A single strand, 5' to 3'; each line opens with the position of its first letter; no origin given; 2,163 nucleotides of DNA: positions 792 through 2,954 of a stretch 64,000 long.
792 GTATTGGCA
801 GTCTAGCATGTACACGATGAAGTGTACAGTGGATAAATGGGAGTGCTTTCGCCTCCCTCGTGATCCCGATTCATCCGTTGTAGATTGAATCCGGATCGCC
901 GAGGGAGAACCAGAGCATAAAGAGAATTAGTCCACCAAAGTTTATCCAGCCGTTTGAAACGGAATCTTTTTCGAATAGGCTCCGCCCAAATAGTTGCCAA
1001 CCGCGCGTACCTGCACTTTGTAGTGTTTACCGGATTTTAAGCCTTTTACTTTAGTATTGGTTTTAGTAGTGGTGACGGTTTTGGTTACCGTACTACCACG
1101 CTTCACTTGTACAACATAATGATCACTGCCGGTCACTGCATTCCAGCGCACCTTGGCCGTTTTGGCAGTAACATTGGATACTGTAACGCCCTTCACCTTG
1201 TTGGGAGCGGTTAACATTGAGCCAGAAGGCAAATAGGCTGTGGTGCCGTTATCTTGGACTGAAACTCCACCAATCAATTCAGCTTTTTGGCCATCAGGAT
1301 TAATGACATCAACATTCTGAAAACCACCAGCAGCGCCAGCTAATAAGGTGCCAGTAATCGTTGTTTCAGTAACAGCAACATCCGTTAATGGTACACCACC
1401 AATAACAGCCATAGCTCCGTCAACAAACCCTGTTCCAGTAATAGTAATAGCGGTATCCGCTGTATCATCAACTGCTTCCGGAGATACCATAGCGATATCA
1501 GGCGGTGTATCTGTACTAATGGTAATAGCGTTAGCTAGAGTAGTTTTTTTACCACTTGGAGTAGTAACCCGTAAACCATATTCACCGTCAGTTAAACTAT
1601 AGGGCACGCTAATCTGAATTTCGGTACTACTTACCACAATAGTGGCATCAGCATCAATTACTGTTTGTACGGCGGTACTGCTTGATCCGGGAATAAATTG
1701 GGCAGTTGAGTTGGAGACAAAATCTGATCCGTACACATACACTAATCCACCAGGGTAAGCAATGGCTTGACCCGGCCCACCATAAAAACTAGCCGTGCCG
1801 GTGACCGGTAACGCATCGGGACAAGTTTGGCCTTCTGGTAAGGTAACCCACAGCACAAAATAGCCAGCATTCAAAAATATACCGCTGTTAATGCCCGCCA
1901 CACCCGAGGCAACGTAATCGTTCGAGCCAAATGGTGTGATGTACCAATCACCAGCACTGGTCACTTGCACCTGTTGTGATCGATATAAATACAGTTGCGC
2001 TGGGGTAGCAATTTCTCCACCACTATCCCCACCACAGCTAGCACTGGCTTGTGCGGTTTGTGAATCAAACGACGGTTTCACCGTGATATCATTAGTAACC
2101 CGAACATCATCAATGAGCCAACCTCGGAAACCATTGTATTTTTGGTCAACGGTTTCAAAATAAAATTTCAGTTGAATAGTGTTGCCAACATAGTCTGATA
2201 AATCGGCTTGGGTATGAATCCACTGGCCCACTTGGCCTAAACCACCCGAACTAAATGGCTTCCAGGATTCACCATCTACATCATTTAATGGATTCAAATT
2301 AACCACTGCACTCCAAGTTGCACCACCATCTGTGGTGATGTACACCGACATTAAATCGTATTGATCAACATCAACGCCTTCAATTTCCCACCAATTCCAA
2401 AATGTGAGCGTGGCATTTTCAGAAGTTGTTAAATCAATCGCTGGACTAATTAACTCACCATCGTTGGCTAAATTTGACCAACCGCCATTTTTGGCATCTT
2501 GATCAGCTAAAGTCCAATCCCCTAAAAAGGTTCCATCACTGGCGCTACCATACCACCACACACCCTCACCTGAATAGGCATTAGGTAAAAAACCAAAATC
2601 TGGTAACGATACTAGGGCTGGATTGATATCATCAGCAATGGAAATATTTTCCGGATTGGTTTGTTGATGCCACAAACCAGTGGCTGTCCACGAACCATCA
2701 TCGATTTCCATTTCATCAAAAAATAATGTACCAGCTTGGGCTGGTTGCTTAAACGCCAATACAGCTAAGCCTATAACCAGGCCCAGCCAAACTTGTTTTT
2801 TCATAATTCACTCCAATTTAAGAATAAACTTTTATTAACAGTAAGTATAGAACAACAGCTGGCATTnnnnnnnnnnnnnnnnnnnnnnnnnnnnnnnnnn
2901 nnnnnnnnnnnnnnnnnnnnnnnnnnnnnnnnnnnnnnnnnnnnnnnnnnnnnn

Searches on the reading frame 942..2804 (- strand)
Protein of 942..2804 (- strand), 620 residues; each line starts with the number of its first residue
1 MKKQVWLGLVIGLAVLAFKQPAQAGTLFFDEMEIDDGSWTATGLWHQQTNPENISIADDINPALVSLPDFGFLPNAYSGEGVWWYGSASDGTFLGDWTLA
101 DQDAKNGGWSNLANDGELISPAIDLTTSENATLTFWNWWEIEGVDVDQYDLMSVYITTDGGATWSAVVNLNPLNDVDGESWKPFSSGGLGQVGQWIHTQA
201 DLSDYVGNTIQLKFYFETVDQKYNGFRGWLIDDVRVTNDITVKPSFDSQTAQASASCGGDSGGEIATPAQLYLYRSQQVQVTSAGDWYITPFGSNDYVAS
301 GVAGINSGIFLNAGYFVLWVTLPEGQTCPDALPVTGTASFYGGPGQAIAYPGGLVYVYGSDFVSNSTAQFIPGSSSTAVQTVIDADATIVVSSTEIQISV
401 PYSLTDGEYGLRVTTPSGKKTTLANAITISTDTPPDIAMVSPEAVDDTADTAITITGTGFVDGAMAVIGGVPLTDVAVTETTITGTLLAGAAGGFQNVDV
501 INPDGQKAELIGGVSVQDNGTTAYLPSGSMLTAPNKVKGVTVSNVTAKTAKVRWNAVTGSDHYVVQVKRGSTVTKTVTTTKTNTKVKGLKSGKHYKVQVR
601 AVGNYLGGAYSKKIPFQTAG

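Call 7: search_protein_families(library=pfam, proteins=[window:942-2804:-], max_evalue=0.001)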
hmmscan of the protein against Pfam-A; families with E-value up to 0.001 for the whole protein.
window:942-2804:- (620 aa): 3 families
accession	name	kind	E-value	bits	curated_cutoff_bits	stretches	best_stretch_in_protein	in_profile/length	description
PF20773.4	InhA-like_MAM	-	1.6e-14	54.3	26.9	1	118-254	52-180/191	Immune inhibitor A-like, MAM domain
PF00041.27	fn3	-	4.3e-10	40.1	25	1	536-615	2-82/84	Fibronectin type III domain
PF01833.30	TIG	-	2.3e-07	31.1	20.9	1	437-504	3-72/84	IPT/TIG domain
